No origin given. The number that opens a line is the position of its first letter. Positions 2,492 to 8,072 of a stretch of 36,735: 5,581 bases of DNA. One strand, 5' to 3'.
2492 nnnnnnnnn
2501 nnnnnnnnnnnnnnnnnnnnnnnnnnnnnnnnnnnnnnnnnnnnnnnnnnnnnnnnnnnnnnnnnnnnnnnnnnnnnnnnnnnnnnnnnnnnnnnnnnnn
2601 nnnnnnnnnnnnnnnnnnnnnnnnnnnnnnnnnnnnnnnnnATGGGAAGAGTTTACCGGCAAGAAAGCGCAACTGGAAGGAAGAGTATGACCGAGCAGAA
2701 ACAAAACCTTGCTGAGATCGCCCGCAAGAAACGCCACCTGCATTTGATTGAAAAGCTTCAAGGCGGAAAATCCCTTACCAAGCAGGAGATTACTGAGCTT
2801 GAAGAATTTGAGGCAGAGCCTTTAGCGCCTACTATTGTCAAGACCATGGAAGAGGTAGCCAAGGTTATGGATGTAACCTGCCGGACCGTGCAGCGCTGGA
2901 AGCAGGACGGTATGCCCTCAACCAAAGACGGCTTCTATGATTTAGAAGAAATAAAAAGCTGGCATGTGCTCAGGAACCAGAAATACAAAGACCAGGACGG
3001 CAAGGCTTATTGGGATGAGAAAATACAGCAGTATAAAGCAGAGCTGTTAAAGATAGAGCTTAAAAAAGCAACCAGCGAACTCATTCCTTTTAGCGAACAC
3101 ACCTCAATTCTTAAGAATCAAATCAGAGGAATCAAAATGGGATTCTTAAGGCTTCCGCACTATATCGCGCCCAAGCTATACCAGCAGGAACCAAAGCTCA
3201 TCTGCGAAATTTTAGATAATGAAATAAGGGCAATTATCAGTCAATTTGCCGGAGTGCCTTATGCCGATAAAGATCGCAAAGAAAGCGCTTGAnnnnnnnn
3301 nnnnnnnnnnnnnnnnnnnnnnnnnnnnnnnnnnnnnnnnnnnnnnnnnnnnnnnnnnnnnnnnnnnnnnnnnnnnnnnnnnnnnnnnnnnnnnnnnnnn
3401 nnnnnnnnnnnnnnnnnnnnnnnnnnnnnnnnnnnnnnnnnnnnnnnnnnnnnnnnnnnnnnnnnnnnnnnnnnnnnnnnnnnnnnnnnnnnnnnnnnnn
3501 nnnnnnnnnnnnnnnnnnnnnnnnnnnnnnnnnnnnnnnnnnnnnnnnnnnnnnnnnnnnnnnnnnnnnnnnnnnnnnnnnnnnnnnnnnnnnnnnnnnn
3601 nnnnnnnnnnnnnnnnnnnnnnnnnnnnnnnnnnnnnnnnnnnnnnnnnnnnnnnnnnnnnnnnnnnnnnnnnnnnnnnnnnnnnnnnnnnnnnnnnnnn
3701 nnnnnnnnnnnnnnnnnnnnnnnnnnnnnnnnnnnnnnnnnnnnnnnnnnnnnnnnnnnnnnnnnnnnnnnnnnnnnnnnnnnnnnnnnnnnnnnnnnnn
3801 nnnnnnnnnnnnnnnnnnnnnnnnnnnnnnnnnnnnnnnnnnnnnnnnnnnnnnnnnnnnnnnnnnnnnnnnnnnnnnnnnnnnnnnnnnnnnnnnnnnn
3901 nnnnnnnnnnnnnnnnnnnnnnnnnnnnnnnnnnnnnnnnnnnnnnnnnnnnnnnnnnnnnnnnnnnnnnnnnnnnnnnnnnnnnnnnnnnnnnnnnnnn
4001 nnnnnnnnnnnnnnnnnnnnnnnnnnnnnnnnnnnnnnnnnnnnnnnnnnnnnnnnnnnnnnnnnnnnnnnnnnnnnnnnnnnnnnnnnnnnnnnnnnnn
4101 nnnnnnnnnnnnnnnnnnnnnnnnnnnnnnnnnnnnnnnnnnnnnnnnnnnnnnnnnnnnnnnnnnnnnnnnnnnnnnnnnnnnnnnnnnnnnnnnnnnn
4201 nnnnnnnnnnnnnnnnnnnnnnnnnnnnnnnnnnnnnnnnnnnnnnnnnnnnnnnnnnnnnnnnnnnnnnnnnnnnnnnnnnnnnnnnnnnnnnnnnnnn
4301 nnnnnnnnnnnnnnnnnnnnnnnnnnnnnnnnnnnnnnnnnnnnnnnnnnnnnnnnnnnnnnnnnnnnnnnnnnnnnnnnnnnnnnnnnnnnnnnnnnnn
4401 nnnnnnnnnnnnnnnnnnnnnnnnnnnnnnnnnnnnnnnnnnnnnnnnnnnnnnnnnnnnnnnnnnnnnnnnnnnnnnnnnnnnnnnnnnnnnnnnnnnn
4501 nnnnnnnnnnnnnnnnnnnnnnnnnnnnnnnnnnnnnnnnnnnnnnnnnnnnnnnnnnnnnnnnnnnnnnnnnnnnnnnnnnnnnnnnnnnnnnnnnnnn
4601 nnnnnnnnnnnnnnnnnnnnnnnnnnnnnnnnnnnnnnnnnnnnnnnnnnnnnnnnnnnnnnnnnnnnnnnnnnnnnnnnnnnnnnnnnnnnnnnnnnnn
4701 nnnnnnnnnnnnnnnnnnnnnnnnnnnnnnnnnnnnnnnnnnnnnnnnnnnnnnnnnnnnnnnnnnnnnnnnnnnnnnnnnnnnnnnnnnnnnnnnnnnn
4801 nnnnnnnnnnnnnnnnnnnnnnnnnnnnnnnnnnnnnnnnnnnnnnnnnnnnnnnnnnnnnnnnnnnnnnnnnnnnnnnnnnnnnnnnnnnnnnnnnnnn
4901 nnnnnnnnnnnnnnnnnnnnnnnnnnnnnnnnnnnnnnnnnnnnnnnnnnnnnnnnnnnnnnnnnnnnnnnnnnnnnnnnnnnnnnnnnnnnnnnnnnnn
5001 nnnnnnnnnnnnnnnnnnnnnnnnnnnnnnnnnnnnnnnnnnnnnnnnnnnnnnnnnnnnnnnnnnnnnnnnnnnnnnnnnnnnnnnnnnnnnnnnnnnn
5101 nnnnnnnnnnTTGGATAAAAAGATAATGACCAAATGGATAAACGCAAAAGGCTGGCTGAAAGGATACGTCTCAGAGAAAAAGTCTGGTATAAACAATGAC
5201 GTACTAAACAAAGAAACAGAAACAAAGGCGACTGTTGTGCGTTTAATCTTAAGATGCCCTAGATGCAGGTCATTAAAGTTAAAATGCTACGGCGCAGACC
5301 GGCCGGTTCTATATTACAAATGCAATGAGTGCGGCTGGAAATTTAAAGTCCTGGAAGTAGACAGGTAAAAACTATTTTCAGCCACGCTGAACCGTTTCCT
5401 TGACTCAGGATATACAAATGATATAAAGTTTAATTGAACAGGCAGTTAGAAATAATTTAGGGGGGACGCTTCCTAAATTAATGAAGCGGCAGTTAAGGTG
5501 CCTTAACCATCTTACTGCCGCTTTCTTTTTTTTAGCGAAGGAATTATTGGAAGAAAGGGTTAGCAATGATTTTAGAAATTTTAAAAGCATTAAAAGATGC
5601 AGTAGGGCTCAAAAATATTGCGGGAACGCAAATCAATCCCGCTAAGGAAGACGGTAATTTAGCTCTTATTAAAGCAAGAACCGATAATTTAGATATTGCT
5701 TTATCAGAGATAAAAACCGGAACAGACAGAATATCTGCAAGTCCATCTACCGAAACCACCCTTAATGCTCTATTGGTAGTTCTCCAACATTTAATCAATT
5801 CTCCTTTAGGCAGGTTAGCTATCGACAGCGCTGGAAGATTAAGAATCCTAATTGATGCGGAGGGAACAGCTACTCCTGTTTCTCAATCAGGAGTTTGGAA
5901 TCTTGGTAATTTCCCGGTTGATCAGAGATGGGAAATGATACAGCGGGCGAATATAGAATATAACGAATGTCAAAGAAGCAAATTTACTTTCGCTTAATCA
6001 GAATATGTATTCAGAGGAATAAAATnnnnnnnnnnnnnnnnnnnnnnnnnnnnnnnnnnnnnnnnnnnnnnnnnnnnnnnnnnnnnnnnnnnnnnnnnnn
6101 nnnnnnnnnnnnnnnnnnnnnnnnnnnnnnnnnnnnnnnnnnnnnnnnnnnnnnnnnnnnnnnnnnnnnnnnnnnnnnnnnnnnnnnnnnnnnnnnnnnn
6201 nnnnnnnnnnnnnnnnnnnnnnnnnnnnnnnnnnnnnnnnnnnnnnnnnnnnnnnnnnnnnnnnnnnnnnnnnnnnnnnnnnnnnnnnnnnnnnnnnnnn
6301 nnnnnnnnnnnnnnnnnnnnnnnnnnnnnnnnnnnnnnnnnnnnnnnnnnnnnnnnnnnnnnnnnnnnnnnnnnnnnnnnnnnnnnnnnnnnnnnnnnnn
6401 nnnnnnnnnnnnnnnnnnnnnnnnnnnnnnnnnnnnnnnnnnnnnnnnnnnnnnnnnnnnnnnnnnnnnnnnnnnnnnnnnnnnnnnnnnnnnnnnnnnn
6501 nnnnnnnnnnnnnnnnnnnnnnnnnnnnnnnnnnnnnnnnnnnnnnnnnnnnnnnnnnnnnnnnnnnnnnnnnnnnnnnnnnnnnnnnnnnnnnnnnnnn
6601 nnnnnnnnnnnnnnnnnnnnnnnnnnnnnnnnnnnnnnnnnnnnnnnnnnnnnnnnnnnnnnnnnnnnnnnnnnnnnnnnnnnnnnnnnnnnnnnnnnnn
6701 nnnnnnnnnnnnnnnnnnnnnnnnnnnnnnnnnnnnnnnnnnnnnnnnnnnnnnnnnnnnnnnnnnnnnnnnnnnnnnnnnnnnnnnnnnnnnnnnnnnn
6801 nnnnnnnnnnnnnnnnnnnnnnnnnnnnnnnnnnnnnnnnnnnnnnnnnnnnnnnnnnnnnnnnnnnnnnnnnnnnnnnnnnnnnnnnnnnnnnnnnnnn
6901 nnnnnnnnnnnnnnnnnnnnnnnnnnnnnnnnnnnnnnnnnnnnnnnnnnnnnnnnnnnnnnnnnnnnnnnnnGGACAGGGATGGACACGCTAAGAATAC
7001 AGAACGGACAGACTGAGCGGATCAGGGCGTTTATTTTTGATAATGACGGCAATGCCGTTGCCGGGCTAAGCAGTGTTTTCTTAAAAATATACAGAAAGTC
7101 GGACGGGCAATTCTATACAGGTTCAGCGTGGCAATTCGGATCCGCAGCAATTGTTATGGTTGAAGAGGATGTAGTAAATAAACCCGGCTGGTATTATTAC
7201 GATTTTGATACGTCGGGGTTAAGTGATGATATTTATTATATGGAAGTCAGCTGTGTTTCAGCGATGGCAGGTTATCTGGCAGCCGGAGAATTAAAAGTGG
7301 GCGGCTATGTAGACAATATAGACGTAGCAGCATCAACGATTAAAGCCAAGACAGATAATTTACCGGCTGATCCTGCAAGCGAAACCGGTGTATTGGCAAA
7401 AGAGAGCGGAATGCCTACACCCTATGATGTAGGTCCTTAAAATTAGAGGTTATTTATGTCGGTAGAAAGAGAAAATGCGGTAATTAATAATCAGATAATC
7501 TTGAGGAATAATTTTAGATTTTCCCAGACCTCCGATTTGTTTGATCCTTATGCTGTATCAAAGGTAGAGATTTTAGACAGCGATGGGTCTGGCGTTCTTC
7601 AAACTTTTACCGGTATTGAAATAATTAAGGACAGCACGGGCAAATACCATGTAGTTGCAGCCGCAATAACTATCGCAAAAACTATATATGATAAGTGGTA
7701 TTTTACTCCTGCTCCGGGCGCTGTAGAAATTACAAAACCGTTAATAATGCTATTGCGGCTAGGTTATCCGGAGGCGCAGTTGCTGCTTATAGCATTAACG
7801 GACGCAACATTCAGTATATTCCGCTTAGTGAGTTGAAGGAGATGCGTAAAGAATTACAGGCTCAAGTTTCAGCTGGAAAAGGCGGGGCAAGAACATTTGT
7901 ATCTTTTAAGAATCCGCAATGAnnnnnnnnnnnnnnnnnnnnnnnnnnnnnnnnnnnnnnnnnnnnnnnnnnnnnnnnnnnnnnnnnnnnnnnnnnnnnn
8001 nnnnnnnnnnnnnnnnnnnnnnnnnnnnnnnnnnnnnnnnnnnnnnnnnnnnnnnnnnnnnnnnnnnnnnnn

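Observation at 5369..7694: About 2.3 kb insertion of unknown genes inside the otherwise lambda-ordered terminase-gpW-portal block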

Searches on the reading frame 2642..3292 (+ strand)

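Call 5: search_protein_families(library=pfam, proteins=[window:2642-3292:+], max_evalue=0.1)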
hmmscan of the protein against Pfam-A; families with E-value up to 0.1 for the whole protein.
window:2642-3292:+ (216 aa): 2 families
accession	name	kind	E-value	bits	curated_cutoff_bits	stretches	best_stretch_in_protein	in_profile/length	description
PF08822.17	DUF1804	-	0.084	13.2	29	1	67-92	20-45/164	Protein of unknown function (DUF1804)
PF13411.12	MerR_1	-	0.089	13.4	21.6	0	68-93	2-27/69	MerR HTH family regulatory protein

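Call 6: search_protein_families(library=phrogs, proteins=[window:2642-3292:+], max_evalue=0.1)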
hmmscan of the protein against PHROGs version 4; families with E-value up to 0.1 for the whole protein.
window:2642-3292:+ (216 aa): 9 families
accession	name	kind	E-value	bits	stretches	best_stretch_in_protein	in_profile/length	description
phrog_57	-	head and packaging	3.6e-17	63.9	1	69-213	15-180/199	terminase small subunit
phrog_141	-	head and packaging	0.00045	20.7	1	68-173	17-130/183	terminase small subunit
phrog_66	-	integration and excision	0.00049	20.9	1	47-138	74-172/412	excisionase and transcriptional regulator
phrog_7950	-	transcription regulation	0.0023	19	1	68-89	22-43/68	transcriptional repressor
phrog_8008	-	DNA, RNA and nucleotide metabolism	0.005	17.5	1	70-94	18-42/66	DNA binding protein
phrog_2538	-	head and packaging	0.0078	17.3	1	67-103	19-53/129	terminase small subunit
phrog_15534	-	DNA, RNA and nucleotide metabolism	0.011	17.2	1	47-97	28-74/93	HTH DNA binding protein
phrog_5193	-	unknown function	0.088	13.3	0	25-163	23-155/225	-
phrog_7735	-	integration and excision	0.092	14.1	0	63-92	2-31/99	excisionase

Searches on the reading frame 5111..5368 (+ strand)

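Call 5: search_protein_families(library=pfam, proteins=[window:5111-5368:+], max_evalue=0.1)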
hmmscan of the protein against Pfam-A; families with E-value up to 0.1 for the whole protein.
window:5111-5368:+ (85 aa): 9 families
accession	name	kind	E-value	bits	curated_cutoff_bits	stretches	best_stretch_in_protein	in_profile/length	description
PF18551.6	TackOD1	-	0.0024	17.9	32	1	46-79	124-158/188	Thaumarchaeal output domain 1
PF13719.11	Zn_ribbon_5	-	0.0031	17.7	29.3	0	70-80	4-14/37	zinc-ribbon domain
PF09723.15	Zn_ribbon_8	-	0.0038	17.7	34.4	0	68-81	5-18/41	Zinc ribbon domain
PF18073.7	Zn_ribbon_LapB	-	0.0095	16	25.7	0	69-77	1-9/28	Rubredoxin metal binding domain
PF06044.18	DpnI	-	0.023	14.8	26.7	1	47-79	32-64/183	Dam-replacing family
PF04606.18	Ogr_Delta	-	0.027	14.8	26.3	0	67-82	24-41/47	Ogr/Delta-like zinc finger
PF13248.11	Zn_ribbon_3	-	0.041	13.8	27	0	69-78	3-11/26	zinc-ribbon domain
PF05207.18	Zn_ribbon_CSL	-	0.073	13.2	29.2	0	61-83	11-32/55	CSL zinc finger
PF23470.1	Zn_ribbon_PF0610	-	0.097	12.9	26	0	48-54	20-26/39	PF0610 rubredoxin-like zinc beta-ribbon domain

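Call 6: search_protein_families(library=phrogs, proteins=[window:5111-5368:+], max_evalue=0.1)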
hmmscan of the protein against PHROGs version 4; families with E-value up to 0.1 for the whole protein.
window:5111-5368:+ (85 aa): 3 families
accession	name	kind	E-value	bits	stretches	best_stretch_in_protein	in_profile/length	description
phrog_1474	-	unknown function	0.0012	19.9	1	22-80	35-93/99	unknown function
phrog_6837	-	unknown function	0.013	16.7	1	16-61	43-85/134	-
phrog_16376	-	unknown function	0.041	14.9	1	35-81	3-48/56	-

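Call 89: search_protein_families(library=padloc, proteins=[window:5111-5368:+], max_evalue=0.01)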
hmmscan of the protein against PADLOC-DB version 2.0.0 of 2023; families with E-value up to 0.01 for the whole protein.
window:5111-5368:+ (85 aa): 0 families

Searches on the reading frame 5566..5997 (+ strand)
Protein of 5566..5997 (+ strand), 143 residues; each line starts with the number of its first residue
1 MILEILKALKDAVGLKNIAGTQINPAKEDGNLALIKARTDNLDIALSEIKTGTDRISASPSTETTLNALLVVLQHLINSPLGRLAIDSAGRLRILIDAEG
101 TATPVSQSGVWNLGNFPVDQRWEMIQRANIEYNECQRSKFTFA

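Call 5: search_protein_families(library=pfam, proteins=[window:5566-5997:+], max_evalue=0.1)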
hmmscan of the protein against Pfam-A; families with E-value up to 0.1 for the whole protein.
window:5566-5997:+ (143 aa): 1 family
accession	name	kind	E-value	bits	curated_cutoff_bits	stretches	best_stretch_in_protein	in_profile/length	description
PF25571.1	TPR_CCP1_N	-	0.092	12.2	27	0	67-98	255-286/310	CCP1-like, N-terminal TPR repeats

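Call 6: search_protein_families(library=phrogs, proteins=[window:5566-5997:+], max_evalue=0.1)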
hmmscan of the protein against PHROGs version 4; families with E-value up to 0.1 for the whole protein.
window:5566-5997:+ (143 aa): 1 family
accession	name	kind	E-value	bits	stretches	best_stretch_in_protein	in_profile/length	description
phrog_13721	-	unknown function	0.0067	17.8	1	44-105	40-99/136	-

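Call 54: find_homologous_proteins(query=window:5566-5997:+)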
Query window:5566-5997:+ (143 aa): 37 proteins with E <= 0.001 among 102 candidates.
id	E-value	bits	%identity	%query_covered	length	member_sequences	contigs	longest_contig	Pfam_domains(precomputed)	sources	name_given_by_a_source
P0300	3.6e-80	284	93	100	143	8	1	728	-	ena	-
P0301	7.2e-80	283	92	100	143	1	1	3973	-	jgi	-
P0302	8.3e-74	264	85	100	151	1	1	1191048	-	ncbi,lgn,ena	-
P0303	3.9e-73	262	83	100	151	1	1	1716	-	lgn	-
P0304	6.3e-33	132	67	69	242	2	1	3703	-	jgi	jgi:hypothetical protein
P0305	2.0e-32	130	47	91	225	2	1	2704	-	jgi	jgi:hypothetical protein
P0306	8.4e-32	128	53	97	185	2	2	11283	-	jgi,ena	-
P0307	1.8e-31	127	56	76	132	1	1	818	-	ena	-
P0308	6.4e-30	122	71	59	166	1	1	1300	-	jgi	jgi:hypothetical protein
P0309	2.7e-27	113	69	59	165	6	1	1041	-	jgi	jgi:hypothetical protein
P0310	4.2e-27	113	70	54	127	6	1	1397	-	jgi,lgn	jgi:hypothetical protein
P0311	7.0e-27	112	49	92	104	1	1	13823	-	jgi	jgi:hypothetical protein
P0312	1.3e-25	108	50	83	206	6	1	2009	-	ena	-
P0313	2.7e-25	107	74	48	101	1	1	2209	-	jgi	-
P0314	3.3e-24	103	62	59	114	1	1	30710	-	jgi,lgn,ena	-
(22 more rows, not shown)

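Call 62: search_solved_structures(query=A8, max_evalue=1)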
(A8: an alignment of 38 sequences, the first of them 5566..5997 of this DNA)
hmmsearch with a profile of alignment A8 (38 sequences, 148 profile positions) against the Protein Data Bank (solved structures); distinct sequences matched with E-value up to 1: 1.
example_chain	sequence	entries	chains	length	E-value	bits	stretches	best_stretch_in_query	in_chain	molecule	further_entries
6qeq_A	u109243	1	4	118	0.75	13.4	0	24-89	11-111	PcfF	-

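Call 67: predict_structure(alignment_id=A8)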
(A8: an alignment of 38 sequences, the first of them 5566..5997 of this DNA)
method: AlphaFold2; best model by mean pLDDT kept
length: 143 residues; sequences in the alignment: 38
mean_pLDDT: 66.1   pTM: 0.25
mean pLDDT of the five models: 66.1, 63.0, 62.6, 58.9, 57.7
residues with pLDDT >= 90: 1; 70-90: 62; 50-70: 65; < 50: 15
segments of 3 or more residues with pLDDT < 50: 100-112
pLDDT, mean of each block of 10 residues (from residue 1): 59 60 57 70 74 54 77 85 77 63 45 55 76 77 51
secondary structure, 60 per line:
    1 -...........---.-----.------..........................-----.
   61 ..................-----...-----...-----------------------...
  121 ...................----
elements in order: H2-12 H29-54 H60-78 E84-86 E92-94 H118-139

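Call 89: search_protein_families(library=padloc, proteins=[window:5566-5997:+], max_evalue=0.01)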
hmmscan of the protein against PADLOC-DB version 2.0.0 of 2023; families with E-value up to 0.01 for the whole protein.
window:5566-5997:+ (143 aa): 0 families

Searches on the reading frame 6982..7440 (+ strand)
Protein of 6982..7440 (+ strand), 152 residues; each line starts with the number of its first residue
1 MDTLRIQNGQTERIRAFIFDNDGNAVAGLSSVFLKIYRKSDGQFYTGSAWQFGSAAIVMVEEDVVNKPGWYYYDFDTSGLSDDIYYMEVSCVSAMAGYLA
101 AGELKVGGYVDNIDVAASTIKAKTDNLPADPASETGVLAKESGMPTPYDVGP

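Call 5: search_protein_families(library=pfam, proteins=[window:6982-7440:+], max_evalue=0.1)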
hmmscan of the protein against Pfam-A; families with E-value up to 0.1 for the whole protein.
window:6982-7440:+ (152 aa): 0 families

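Call 6: search_protein_families(library=phrogs, proteins=[window:6982-7440:+], max_evalue=0.1)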
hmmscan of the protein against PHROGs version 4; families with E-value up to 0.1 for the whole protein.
window:6982-7440:+ (152 aa): 0 families

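Call 43: search_protein_representatives(protein=window:6982-7440:+)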
Query: 152 residues. Proteins with E-value up to 0.001 (for the whole library): 935; up to 1e-10: 210; up to 1e-30: 7. The best 150 are listed.
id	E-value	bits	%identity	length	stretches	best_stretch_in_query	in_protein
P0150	2.1e-96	336.1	100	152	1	1-152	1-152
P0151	4.4e-53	195.5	51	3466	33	113-141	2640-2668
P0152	1.6e-49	184.0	57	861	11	104-142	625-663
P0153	1.2e-42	161.6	64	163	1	4-115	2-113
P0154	1.3e-41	158.3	58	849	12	105-139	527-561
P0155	1.0e-31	126.2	44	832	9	93-144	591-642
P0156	2.2e-31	125.1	48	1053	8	65-139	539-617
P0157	1.9e-28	115.5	52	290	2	1-120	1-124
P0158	1.6e-27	112.5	42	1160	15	101-146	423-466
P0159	3.2e-26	108.3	52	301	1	1-120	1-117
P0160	1.8e-24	102.7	47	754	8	108-144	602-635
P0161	2.1e-24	102.5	40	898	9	44-145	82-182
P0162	3.4e-24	101.8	45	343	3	1-126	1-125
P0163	4.2e-24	101.5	46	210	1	1-134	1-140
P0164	5.2e-24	101.2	34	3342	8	21-87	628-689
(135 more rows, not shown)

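Call 89: search_protein_families(library=padloc, proteins=[window:6982-7440:+], max_evalue=0.01)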
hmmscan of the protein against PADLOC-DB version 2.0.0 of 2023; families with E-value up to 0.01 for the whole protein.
window:6982-7440:+ (152 aa): 0 families

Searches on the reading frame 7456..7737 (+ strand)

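Call 12: search_protein_families(library=phrogs, proteins=[window:7456-7737:+], max_evalue=1)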
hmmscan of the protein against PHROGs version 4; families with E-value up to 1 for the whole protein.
seq(94 aa): 1 family
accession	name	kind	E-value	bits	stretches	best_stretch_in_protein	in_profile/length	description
phrog_7184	-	unknown function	0.0057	17.7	1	36-71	12-47/80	-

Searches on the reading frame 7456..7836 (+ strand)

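Call 5: search_protein_families(library=pfam, proteins=[window:7456-7836:+], max_evalue=0.1)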
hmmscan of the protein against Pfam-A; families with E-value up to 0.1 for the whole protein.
window:7456-7836:+ (126 aa): 0 families

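Call 6: search_protein_families(library=phrogs, proteins=[window:7456-7836:+], max_evalue=0.1)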
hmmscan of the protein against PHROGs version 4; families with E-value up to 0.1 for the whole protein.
window:7456-7836:+ (126 aa): 1 family
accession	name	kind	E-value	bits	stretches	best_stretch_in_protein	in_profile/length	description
phrog_7184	-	unknown function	0.011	16.9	1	36-71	12-47/80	-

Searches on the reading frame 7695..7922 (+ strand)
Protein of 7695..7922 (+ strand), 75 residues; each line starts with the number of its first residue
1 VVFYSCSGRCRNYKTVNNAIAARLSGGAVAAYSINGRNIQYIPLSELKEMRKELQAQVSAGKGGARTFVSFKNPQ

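Call 5: search_protein_families(library=pfam, proteins=[window:7695-7922:+], max_evalue=0.1)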
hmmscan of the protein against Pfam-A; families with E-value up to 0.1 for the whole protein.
window:7695-7922:+ (75 aa): 0 families

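Call 6: search_protein_families(library=phrogs, proteins=[window:7695-7922:+], max_evalue=0.1)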
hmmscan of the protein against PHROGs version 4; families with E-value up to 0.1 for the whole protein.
window:7695-7922:+ (75 aa): 5 families
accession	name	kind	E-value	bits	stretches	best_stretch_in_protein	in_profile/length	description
phrog_5774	-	connector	6.2e-07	30.2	1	14-62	110-157/177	head-tail joining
phrog_118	-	connector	0.0001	23.2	1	15-64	14-60/76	head-tail adaptor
phrog_2545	-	connector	0.0021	19.1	1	25-68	17-61/68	head-tail adaptor Ad1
phrog_75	-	connector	0.015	16.2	1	16-66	14-69/73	head-tail adaptor Ad1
phrog_18700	-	unknown function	0.083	13.9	1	14-66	66-121/176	-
